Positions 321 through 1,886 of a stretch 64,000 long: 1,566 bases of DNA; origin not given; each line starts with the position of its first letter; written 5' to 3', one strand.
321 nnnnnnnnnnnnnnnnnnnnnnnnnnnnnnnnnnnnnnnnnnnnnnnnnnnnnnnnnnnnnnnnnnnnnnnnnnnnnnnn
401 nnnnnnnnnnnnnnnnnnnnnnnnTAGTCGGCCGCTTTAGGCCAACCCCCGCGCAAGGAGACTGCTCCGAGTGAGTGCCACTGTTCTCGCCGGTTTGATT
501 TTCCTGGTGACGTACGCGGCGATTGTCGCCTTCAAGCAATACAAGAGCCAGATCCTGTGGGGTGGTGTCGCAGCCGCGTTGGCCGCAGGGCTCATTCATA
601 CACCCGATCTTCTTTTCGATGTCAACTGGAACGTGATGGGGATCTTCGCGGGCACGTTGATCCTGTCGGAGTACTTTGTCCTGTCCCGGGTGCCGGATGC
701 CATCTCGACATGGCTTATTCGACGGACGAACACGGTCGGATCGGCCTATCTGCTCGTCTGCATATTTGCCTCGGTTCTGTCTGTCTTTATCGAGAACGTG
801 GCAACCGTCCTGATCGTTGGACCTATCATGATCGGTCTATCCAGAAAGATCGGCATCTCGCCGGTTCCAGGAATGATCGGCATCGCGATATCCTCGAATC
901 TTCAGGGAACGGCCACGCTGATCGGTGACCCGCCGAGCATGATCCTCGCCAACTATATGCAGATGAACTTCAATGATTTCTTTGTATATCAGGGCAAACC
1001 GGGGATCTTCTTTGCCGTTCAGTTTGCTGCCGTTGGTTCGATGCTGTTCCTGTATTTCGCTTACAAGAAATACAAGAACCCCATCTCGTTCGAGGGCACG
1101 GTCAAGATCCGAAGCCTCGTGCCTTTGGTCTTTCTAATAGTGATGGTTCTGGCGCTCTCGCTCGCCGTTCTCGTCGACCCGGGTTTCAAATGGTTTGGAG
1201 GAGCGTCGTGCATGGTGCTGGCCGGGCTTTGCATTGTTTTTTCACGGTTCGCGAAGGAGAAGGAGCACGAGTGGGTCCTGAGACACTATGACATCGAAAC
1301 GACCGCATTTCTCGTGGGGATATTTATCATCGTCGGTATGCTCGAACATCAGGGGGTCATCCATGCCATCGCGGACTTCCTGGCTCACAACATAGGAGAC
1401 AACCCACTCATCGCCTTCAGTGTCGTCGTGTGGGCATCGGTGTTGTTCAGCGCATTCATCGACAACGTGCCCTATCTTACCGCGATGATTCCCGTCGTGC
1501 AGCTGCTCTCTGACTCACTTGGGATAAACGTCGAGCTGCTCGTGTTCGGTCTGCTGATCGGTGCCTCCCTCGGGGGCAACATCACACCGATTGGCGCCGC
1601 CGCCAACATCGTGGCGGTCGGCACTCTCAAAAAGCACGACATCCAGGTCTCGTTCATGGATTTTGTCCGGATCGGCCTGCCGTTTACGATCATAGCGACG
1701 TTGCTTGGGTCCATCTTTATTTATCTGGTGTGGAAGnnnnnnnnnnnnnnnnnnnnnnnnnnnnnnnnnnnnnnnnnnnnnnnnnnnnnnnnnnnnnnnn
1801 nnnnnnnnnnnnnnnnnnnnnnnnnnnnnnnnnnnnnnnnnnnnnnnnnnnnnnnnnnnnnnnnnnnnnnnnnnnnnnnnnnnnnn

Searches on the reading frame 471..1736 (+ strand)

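Call 41: search_protein_families(library=pfam, proteins=[window:471-1736:+], max_evalue=0.00001)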
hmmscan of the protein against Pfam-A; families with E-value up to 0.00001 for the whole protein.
window:471-1736:+ (422 aa): 3 families
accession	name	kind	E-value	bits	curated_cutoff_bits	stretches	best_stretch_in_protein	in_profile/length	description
PF03600.22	CitMHS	-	1.8e-65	221.7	31.9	2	32-364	18-336/336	Citrate transporter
PF00939.25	Na_sulph_symp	-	1.2e-14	54.6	27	1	280-422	327-467/472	Sodium:sulfate symporter transmembrane region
PF06808.19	DctM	-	1.4e-07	31.1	23.8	0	53-137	273-357/413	Tripartite ATP-independent periplasmic transporter, DctM component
